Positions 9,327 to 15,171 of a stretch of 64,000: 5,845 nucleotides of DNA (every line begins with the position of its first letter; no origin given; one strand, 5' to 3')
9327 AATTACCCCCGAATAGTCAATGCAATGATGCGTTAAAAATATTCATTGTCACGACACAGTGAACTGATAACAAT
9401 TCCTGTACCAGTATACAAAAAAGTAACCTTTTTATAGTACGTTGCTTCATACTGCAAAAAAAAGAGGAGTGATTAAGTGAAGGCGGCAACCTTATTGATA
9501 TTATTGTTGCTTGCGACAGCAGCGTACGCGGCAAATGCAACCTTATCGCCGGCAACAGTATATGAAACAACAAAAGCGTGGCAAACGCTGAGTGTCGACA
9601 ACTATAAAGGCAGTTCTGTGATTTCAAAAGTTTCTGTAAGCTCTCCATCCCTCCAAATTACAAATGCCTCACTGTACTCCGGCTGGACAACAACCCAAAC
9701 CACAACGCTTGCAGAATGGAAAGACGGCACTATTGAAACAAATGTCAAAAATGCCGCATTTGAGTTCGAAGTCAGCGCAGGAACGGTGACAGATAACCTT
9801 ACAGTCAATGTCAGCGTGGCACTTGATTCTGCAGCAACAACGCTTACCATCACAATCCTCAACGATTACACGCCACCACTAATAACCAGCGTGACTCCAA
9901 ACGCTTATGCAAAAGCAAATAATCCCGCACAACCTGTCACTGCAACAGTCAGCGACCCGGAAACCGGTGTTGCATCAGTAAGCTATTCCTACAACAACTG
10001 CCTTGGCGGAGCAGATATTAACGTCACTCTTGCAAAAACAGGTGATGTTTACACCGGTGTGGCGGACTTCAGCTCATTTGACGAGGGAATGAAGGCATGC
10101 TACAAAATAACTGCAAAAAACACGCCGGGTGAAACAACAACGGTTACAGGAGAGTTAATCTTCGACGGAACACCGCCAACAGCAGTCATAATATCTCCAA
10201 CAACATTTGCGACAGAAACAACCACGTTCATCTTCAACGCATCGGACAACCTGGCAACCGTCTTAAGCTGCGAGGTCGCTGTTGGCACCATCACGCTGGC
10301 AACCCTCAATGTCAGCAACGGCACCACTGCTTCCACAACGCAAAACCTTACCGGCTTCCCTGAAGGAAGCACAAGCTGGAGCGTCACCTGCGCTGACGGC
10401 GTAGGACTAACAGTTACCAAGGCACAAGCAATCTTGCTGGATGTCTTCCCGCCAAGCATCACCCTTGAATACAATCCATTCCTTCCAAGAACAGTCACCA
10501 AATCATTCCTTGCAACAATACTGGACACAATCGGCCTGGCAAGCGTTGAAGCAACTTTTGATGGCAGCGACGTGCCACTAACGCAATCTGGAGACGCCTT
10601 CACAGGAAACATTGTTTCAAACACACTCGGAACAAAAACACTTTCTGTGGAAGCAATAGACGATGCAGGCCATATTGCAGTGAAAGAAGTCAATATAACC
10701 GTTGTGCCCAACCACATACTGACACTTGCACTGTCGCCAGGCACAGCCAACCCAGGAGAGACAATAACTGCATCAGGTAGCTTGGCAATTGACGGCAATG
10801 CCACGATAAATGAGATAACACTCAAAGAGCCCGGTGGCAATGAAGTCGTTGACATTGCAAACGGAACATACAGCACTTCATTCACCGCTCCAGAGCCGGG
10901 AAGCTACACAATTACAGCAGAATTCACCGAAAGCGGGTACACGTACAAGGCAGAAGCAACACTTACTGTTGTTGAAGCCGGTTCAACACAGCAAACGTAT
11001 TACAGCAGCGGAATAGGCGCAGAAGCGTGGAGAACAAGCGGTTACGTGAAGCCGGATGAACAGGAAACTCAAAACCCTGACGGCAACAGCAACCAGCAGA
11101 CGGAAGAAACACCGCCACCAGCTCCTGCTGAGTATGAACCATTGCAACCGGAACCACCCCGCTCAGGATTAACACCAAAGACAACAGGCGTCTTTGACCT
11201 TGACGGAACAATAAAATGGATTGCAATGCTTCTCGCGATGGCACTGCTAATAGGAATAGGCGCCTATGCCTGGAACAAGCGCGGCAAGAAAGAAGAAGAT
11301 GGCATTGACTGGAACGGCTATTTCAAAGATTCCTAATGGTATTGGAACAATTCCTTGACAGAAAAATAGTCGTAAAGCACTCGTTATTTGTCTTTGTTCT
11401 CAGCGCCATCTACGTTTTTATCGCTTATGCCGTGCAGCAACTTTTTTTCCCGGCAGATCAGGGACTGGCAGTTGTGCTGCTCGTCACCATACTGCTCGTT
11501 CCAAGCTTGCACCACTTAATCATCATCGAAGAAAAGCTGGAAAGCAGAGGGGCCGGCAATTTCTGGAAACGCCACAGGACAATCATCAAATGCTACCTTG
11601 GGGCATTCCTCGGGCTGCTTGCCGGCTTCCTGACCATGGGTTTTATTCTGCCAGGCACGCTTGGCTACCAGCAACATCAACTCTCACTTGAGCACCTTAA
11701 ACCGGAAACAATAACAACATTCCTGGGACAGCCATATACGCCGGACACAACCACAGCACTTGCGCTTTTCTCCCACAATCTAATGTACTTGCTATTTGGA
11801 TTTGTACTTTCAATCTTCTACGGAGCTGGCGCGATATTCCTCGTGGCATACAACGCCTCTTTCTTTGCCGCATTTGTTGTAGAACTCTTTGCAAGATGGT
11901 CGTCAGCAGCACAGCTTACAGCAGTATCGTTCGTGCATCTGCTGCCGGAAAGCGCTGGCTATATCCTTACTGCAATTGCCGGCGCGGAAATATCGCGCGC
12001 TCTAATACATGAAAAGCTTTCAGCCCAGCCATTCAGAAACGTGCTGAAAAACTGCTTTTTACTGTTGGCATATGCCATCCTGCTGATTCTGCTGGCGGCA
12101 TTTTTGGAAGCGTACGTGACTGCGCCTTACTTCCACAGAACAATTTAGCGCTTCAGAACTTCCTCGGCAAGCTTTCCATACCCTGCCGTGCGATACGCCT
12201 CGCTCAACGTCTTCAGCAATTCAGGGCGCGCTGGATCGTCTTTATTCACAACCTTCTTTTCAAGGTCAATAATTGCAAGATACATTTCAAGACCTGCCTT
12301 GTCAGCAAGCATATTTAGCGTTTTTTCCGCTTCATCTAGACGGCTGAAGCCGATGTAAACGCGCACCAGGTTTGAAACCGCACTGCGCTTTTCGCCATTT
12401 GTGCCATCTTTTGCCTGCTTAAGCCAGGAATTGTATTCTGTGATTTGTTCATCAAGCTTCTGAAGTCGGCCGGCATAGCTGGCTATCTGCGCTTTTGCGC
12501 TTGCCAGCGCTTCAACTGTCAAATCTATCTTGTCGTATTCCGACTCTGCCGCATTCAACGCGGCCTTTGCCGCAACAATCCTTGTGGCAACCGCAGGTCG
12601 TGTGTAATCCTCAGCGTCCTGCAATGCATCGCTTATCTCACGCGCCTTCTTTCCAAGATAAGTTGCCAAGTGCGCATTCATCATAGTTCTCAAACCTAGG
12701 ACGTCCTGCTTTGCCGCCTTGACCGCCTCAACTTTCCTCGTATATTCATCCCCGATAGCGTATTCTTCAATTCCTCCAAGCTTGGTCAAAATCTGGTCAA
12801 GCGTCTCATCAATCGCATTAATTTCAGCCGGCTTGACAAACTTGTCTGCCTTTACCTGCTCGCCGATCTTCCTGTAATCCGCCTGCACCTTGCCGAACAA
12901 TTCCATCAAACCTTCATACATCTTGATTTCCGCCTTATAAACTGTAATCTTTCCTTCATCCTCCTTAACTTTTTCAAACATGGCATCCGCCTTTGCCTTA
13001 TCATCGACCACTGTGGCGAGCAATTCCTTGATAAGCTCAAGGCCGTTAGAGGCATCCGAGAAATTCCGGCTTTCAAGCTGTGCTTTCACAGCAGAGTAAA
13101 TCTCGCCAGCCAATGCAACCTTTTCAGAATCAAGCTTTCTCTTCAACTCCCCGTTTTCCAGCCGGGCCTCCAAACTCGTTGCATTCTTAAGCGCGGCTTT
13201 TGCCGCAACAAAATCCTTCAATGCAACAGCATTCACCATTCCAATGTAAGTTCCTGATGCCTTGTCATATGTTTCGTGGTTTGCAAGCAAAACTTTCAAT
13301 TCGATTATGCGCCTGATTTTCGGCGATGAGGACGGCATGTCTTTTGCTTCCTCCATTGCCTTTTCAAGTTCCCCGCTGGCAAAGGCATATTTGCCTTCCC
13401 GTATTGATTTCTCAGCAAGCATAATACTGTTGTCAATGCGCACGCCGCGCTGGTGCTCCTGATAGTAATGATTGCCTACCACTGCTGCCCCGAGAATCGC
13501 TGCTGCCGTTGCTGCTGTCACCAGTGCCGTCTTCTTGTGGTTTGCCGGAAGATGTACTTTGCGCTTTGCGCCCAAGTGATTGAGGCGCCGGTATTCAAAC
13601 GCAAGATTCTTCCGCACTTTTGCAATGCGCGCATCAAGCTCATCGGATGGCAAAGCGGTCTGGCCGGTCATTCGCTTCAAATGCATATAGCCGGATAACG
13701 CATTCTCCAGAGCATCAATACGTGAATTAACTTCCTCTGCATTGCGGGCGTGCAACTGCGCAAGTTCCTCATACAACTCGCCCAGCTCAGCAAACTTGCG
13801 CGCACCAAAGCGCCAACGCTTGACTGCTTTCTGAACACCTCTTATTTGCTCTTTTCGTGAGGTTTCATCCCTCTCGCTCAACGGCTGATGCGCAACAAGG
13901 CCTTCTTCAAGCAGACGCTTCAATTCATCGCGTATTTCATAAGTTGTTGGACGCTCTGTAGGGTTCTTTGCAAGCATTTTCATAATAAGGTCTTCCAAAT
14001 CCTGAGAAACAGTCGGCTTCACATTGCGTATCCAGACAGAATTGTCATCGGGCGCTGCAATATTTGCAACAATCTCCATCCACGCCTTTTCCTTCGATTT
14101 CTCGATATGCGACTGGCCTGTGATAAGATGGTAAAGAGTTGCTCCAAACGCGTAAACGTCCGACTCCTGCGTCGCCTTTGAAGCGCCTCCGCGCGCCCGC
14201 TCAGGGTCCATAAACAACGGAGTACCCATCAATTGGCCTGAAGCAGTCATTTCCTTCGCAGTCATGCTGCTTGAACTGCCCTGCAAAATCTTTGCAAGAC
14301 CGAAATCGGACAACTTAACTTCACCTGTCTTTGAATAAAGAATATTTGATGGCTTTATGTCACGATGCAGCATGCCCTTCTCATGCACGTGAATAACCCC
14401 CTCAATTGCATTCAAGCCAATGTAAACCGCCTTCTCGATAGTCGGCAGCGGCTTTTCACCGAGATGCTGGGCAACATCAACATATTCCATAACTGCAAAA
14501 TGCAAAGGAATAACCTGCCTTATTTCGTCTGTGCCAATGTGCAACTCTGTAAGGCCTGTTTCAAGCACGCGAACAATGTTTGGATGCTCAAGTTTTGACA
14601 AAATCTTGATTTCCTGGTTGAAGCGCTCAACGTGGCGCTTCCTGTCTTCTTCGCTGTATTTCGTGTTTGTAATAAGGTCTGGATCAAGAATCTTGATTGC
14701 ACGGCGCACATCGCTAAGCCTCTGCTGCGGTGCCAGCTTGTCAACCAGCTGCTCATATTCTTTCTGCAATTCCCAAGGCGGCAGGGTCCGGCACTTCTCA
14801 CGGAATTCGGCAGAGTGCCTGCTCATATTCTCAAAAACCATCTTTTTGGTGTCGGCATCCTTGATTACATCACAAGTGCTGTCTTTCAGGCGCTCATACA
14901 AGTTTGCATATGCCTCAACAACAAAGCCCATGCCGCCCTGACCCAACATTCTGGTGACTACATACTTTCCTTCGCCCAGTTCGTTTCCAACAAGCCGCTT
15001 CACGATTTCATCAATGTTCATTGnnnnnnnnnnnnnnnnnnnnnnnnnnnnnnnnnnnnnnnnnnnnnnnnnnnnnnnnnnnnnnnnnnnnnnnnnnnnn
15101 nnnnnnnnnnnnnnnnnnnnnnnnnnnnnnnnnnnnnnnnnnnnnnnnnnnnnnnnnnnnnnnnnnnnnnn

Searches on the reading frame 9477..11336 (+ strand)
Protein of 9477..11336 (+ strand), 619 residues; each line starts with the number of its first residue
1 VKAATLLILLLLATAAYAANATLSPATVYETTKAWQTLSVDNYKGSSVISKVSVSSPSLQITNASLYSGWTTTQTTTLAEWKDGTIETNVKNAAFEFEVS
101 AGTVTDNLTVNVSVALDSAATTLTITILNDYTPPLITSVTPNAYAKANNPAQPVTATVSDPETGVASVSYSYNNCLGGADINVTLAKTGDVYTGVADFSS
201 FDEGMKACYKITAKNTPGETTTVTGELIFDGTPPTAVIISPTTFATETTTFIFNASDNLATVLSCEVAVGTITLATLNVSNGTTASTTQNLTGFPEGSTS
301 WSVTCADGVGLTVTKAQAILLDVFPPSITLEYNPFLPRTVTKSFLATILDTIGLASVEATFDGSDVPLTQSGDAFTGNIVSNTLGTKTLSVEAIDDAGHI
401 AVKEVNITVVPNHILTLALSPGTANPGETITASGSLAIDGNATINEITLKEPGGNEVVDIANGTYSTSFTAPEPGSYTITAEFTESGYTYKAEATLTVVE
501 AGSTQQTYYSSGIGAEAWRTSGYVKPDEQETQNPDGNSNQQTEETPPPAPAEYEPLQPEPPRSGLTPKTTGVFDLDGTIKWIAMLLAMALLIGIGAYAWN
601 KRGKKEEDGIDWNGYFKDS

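Call 19: search_protein_families(library=pfam, proteins=[window:9477-11336:+], max_evalue=0.001)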
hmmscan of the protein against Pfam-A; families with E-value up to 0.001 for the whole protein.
window:9477-11336:+ (619 aa): 1 family
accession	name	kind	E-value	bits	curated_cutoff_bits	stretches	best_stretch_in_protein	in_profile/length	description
PF00630.25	Filamin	-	1.3e-06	29.5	26.9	0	446-483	41-82/93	Filamin/ABP280 repeat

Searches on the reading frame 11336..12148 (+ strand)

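Call 19: search_protein_families(library=pfam, proteins=[window:11336-12148:+], max_evalue=0.001)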
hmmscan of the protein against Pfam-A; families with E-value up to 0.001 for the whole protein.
window:11336-12148:+ (270 aa): 2 families
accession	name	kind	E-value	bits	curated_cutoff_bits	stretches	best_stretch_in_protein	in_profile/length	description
PF01944.22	SpoIIM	-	8.2e-12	45.8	26.9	1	92-262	7-162/163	Stage II sporulation protein M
PF13273.12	DUF4064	-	0.0004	21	32.1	1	88-180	11-91/102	Protein of unknown function (DUF4064)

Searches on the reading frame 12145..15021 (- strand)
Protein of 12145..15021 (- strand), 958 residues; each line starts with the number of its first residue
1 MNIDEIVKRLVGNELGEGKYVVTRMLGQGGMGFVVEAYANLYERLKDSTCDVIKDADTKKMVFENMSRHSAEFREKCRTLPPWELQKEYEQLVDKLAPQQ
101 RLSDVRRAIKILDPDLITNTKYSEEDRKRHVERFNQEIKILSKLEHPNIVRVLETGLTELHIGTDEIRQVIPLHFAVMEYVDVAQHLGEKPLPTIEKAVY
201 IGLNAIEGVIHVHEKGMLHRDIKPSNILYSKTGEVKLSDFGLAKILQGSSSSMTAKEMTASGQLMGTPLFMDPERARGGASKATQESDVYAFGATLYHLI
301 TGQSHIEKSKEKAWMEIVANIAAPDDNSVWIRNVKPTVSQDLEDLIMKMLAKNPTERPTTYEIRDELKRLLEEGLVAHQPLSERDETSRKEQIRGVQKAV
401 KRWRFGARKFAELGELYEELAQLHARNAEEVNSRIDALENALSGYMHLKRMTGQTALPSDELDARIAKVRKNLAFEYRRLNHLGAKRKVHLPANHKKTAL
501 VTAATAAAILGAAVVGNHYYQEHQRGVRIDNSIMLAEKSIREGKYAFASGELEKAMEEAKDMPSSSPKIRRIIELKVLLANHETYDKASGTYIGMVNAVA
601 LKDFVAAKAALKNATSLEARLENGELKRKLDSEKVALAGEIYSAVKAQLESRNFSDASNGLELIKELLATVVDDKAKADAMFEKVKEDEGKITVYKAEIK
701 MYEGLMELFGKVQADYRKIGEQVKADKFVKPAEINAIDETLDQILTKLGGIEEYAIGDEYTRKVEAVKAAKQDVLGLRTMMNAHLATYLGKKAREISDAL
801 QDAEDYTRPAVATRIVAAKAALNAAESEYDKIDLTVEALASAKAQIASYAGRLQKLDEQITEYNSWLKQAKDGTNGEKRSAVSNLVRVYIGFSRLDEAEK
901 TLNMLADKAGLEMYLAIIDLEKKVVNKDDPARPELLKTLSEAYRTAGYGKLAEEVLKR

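Call 19: search_protein_families(library=pfam, proteins=[window:12145-15021:-], max_evalue=0.001)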
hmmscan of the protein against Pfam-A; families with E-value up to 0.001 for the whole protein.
window:12145-15021:- (958 aa): 4 families
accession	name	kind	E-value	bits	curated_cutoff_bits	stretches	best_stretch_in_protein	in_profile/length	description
PF00069.31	Pkinase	-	2.3e-40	139.1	31.7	1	123-363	32-257/263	Protein kinase domain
PF07714.23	PK_Tyr_Ser-Thr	-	2.8e-26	92.8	23.1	1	124-367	38-258/258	Protein tyrosine and serine/threonine kinase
PF14531.12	Kinase-like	-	0.00029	20.7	25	1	199-355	148-287/289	Kinase-like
PF03109.22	ABC1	-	0.00054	19.6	22.9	0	211-248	182-219/244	ABC1 atypical kinase-like domain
